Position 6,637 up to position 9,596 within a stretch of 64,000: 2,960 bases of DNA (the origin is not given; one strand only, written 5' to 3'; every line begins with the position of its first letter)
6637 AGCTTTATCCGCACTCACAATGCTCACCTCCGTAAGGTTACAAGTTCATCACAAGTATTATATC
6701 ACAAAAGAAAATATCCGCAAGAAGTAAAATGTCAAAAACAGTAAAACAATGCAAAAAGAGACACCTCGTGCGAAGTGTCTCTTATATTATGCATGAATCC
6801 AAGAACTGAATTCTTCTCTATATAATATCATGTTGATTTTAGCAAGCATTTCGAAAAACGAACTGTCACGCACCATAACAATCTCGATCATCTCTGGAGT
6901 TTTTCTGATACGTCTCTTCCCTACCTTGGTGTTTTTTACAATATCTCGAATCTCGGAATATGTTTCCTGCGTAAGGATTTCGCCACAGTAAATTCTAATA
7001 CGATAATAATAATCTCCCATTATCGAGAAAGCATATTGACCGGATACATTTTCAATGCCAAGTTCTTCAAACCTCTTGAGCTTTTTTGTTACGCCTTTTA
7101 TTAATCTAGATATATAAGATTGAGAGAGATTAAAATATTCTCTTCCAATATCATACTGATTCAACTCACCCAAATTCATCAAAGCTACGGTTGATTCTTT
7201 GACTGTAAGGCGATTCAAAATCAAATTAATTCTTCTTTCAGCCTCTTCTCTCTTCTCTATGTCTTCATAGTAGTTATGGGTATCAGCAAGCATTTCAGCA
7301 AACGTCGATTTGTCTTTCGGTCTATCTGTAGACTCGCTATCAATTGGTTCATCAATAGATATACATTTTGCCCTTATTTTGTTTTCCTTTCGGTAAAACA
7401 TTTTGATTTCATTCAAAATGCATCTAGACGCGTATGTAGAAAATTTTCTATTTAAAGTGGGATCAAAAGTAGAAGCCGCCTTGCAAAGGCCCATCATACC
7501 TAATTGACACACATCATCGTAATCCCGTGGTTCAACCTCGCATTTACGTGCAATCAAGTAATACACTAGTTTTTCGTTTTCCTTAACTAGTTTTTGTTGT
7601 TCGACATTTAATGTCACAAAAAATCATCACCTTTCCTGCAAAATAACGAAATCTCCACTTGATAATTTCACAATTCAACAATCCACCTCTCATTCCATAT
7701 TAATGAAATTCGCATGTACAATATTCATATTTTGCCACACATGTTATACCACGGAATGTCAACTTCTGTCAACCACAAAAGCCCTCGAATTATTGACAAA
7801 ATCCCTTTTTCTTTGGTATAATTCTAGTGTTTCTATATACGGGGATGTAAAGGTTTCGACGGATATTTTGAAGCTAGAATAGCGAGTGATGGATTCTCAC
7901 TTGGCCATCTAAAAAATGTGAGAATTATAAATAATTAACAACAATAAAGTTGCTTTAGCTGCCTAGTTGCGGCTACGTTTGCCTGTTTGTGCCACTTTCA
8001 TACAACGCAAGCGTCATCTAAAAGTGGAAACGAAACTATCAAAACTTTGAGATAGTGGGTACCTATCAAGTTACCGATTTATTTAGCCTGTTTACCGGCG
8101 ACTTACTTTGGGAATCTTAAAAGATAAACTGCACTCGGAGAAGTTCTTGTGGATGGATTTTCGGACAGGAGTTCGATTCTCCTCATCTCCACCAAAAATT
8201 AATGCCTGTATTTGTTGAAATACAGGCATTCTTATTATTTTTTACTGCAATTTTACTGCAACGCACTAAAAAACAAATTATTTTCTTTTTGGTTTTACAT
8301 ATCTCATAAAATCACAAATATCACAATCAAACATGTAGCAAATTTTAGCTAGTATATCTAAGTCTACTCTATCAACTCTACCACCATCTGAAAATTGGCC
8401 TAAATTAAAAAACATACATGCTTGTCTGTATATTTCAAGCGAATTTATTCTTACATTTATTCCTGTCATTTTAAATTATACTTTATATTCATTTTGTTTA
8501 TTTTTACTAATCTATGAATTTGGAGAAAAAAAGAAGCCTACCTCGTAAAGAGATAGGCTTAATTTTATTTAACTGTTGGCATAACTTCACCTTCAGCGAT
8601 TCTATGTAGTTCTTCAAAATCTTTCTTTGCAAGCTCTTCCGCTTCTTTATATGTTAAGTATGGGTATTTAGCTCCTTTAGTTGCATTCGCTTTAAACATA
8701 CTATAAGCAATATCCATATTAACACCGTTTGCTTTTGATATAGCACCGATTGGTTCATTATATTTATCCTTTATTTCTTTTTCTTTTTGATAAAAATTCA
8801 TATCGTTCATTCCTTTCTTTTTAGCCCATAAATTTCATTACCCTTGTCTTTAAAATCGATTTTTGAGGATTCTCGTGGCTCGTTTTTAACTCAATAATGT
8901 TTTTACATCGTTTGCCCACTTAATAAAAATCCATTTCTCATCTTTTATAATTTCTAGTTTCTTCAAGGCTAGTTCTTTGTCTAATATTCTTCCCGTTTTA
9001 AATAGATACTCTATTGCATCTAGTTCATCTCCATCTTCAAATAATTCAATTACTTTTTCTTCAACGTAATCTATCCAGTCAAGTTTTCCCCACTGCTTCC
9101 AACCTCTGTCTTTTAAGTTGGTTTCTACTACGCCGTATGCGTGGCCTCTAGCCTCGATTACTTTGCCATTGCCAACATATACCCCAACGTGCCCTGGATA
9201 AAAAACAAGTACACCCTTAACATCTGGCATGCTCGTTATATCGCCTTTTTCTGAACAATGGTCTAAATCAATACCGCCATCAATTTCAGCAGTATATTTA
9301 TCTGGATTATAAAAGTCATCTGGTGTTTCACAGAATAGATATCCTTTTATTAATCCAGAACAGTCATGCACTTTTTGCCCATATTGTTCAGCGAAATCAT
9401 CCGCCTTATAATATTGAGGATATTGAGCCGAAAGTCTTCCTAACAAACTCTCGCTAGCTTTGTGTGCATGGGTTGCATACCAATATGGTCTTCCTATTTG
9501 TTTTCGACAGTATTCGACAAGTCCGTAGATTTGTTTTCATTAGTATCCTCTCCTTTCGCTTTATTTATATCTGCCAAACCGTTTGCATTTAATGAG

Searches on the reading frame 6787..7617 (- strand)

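Call 58: search_protein_families(library=pfam, proteins=[window:6787-7617:-], max_evalue=0.001)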
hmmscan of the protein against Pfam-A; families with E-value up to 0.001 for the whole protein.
window:6787-7617:- (276 aa): 1 family
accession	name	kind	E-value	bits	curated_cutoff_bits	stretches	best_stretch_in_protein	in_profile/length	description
PF04542.20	Sigma70_r2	-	2.9e-14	53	24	1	10-80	1-70/71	Sigma-70 region 2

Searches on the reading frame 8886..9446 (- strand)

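Call 58: search_protein_families(library=pfam, proteins=[window:8886-9446:-], max_evalue=0.001)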
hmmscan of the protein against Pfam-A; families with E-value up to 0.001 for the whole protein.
window:8886-9446:- (186 aa): 1 family
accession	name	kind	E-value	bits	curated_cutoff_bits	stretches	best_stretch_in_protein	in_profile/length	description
PF00877.26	NLPC_P60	-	2.4e-07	31.1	23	1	24-119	11-99/105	NlpC/P60 family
